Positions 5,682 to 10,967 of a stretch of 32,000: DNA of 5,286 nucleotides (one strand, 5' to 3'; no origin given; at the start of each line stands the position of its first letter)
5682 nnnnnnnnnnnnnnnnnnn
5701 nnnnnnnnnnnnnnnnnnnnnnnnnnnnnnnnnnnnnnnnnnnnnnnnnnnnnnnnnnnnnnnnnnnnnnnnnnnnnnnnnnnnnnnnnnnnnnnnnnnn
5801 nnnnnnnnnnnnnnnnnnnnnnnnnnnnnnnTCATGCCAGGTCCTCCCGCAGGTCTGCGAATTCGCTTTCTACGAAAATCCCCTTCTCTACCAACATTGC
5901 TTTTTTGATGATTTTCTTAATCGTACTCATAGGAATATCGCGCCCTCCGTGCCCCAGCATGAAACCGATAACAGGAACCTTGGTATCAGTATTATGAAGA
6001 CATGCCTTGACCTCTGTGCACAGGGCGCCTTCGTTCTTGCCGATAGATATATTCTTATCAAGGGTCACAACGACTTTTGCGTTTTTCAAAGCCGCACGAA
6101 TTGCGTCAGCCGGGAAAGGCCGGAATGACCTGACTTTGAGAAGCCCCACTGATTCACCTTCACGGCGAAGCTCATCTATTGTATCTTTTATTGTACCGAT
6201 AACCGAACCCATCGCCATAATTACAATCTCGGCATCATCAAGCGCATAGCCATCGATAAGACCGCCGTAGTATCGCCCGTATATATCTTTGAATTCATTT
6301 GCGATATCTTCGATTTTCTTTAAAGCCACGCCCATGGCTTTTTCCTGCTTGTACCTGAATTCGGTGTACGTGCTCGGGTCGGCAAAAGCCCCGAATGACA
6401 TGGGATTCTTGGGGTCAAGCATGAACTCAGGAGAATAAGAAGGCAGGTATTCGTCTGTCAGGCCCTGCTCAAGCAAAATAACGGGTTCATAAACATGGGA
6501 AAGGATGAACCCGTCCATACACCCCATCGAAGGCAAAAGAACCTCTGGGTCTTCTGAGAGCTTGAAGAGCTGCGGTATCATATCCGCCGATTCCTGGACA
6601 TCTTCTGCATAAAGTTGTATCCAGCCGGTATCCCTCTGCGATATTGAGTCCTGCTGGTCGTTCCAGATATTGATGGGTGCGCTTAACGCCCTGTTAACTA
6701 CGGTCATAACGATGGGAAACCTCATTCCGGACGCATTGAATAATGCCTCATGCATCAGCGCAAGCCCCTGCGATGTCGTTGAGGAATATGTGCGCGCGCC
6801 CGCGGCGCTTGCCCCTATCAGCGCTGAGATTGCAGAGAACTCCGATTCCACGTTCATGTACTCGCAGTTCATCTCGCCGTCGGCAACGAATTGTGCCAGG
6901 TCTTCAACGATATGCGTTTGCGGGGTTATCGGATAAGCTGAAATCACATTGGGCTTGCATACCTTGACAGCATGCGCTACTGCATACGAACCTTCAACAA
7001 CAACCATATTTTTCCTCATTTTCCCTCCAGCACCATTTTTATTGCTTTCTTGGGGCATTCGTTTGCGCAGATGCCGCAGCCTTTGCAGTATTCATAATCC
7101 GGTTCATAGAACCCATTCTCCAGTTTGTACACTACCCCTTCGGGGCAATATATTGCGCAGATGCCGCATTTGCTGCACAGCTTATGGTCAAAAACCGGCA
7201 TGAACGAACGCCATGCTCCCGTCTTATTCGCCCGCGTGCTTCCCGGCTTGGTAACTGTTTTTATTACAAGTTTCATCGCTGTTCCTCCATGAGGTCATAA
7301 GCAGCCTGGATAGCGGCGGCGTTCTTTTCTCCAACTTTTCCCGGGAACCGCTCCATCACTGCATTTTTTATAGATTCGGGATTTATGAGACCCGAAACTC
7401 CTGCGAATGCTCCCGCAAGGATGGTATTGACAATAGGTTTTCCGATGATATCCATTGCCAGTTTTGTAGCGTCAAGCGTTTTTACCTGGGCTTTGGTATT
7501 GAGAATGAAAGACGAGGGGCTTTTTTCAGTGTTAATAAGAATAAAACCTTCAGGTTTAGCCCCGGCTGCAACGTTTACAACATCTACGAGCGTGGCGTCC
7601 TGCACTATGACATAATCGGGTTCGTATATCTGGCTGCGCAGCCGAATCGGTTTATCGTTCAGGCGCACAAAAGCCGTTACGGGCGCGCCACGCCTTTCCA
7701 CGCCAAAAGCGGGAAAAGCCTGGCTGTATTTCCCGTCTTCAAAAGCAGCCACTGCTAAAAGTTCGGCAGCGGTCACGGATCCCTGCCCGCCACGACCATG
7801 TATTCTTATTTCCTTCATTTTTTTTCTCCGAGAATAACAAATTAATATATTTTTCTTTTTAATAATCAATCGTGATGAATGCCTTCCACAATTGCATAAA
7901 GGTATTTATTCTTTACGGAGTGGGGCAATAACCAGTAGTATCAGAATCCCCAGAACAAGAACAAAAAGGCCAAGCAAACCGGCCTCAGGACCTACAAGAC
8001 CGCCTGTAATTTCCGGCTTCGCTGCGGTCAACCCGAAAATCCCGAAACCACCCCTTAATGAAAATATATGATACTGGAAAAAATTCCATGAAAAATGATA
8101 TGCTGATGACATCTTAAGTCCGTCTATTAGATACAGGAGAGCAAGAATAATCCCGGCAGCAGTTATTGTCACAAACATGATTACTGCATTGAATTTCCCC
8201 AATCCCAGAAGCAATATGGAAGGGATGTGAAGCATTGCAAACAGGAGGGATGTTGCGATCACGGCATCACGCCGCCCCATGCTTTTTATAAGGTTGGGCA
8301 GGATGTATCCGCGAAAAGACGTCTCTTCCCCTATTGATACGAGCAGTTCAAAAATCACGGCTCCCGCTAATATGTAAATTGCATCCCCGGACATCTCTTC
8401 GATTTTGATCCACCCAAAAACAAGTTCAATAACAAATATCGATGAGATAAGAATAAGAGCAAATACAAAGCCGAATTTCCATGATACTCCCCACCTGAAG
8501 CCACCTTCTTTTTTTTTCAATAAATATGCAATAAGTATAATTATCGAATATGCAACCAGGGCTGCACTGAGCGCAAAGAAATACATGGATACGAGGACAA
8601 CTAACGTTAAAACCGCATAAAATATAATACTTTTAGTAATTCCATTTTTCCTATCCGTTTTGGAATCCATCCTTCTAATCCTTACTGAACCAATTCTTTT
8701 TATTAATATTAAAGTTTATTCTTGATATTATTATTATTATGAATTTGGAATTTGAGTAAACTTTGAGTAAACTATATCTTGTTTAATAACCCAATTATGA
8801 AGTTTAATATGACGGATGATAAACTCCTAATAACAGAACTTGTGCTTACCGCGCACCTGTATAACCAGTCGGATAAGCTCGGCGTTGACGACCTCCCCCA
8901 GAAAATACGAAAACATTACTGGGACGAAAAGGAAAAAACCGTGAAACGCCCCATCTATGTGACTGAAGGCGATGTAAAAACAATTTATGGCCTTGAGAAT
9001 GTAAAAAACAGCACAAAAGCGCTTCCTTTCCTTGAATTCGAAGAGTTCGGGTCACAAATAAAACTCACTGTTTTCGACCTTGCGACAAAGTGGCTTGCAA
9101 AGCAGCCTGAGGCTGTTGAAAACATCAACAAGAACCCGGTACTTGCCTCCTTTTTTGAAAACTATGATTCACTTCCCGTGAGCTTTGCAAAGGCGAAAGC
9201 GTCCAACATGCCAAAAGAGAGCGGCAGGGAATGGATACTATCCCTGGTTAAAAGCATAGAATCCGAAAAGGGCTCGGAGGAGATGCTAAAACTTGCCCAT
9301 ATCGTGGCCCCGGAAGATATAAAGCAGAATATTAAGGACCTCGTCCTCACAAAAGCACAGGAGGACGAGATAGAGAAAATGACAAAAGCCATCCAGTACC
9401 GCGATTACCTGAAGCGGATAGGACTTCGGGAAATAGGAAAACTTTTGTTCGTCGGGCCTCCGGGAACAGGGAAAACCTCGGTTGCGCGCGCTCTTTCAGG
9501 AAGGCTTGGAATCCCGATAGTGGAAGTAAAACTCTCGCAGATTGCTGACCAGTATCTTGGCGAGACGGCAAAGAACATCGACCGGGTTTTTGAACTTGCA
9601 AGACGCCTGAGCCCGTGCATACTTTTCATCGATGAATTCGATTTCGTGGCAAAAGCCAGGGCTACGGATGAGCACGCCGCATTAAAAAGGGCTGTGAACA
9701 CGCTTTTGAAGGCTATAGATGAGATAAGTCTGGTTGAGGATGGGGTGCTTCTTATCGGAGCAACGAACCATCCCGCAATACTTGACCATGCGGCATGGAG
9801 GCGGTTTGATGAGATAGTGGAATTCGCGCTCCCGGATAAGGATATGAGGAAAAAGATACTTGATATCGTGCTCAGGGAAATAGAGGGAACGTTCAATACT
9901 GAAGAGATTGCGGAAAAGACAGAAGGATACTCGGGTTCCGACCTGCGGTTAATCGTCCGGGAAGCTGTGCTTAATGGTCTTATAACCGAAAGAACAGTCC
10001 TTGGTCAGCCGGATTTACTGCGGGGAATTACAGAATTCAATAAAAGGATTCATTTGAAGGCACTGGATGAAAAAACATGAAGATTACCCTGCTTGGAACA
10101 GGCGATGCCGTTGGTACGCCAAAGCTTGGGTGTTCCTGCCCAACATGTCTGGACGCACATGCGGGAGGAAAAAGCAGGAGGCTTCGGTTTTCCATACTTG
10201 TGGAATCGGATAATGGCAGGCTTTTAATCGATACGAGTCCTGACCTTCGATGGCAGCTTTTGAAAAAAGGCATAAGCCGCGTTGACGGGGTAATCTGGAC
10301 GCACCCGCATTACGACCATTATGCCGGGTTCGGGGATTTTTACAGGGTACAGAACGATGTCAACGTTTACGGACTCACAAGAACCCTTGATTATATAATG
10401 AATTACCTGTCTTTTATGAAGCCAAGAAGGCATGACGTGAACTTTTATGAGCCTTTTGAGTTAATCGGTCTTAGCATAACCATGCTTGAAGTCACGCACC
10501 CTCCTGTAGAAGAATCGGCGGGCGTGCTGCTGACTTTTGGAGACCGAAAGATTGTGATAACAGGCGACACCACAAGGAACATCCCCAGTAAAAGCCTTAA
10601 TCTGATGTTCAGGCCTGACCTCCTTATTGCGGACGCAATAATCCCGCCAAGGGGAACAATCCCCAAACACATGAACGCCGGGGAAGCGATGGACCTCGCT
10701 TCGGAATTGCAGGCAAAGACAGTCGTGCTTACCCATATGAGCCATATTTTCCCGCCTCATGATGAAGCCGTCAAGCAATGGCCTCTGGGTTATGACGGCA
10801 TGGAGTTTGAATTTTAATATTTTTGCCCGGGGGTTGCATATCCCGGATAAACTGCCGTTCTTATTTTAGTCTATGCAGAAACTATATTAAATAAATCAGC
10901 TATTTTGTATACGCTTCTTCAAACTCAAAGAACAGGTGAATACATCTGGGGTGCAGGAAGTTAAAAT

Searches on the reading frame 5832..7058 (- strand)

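Call 8: search_protein_families(library=pfam, proteins=[window:5832-7058:-], max_evalue=0.001)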
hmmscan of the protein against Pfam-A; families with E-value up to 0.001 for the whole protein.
window:5832-7058:- (408 aa): 3 families
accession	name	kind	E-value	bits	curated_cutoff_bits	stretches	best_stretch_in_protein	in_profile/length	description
PF01855.24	POR_N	-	1e-67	228.7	27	1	30-250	2-227/231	Pyruvate flavodoxin/ferredoxin oxidoreductase, thiamine diP-bdg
PF17147.9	PFOR_II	-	8.8e-32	109.9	27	1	276-378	1-100/102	Pyruvate:ferredoxin oxidoreductase core domain II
PF02780.25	Transketolase_C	-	8.9e-08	32.5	25.9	1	276-365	10-100/124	Transketolase, C-terminal domain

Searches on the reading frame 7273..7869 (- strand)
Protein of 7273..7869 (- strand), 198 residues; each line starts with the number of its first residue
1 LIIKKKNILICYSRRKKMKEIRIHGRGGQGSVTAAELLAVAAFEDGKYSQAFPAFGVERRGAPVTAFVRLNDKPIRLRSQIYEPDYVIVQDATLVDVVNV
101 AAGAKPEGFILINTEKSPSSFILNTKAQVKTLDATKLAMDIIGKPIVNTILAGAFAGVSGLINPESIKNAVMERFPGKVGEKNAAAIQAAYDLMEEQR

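Call 8: search_protein_families(library=pfam, proteins=[window:7273-7869:-], max_evalue=0.001)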
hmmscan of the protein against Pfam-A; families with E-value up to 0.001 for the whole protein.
window:7273-7869:- (198 aa): 1 family
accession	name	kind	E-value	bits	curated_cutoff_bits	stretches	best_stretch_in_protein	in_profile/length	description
PF01558.24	POR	-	2.1e-43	148.9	27.4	1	27-192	1-173/173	Pyruvate ferredoxin/flavodoxin oxidoreductase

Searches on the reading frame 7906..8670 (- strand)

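Call 8: search_protein_families(library=pfam, proteins=[window:7906-8670:-], max_evalue=0.001)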
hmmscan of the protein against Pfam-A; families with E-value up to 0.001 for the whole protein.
window:7906-8670:- (254 aa): 1 family
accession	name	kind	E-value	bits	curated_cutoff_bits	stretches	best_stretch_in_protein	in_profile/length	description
PF02517.21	Rce1-like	-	6.4e-15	55.7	22.4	1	101-198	5-93/93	Type II CAAX prenyl endopeptidase Rce1-like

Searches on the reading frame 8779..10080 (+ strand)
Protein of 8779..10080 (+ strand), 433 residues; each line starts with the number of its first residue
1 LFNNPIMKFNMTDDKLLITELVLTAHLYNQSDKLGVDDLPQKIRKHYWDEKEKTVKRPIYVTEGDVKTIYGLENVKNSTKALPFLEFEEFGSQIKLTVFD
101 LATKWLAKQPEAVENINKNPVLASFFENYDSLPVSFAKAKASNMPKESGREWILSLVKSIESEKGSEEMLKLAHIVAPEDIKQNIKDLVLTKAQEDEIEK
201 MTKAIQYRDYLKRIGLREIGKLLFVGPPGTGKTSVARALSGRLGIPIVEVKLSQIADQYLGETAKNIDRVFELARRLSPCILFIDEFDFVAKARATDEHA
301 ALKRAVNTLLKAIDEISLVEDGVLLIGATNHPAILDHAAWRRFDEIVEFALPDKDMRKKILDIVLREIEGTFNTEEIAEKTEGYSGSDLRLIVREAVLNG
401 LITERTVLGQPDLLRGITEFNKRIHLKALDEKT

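Call 8: search_protein_families(library=pfam, proteins=[window:8779-10080:+], max_evalue=0.001)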
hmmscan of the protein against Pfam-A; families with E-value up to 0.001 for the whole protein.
window:8779-10080:+ (433 aa): 7 families
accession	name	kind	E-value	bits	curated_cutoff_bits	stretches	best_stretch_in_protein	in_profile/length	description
PF00004.35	AAA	-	7.6e-37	127.1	21.2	1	222-350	1-130/131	ATPase family associated with various cellular activities (AAA)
PF17862.7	AAA_lid_3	-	1.1e-09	38.1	27.2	1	372-401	2-31/45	AAA+ lid domain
PF07728.20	AAA_5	-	1.1e-05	25.8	22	1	222-338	2-134/139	AAA domain (dynein-related subfamily)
PF13521.12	AAA_28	-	0.00018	22.2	27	1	222-261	2-41/164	AAA domain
PF13191.12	AAA_16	-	0.00026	22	32.6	0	208-243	13-48/167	AAA ATPase domain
PF13238.12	AAA_18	-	0.0003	21.7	29.4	1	224-259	3-35/128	AAA domain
PF13401.12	AAA_22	-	0.00094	19.9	27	0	222-253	8-42/130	AAA domain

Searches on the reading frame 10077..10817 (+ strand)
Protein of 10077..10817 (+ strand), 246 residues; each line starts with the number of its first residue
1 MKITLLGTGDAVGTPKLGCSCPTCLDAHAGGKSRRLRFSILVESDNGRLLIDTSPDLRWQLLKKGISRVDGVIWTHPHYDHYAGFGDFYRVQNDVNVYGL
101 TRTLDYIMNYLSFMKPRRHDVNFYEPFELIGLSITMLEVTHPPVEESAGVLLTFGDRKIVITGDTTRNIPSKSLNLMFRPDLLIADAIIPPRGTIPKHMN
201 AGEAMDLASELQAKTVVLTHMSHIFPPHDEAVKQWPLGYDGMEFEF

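Call 8: search_protein_families(library=pfam, proteins=[window:10077-10817:+], max_evalue=0.001)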
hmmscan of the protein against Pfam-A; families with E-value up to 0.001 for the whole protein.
window:10077-10817:+ (246 aa): 3 families
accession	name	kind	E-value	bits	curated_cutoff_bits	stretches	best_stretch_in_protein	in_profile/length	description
PF12706.13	Lactamase_B_2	-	4.6e-25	88.8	27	1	48-221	2-200/200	Beta-lactamase superfamily domain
PF00753.33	Lactamase_B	-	9.8e-24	84.8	22.7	1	38-220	7-196/196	Metallo-beta-lactamase superfamily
PF13483.12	Lactamase_B_3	-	0.00011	22.6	24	1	40-220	10-160/160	Beta-lactamase superfamily domain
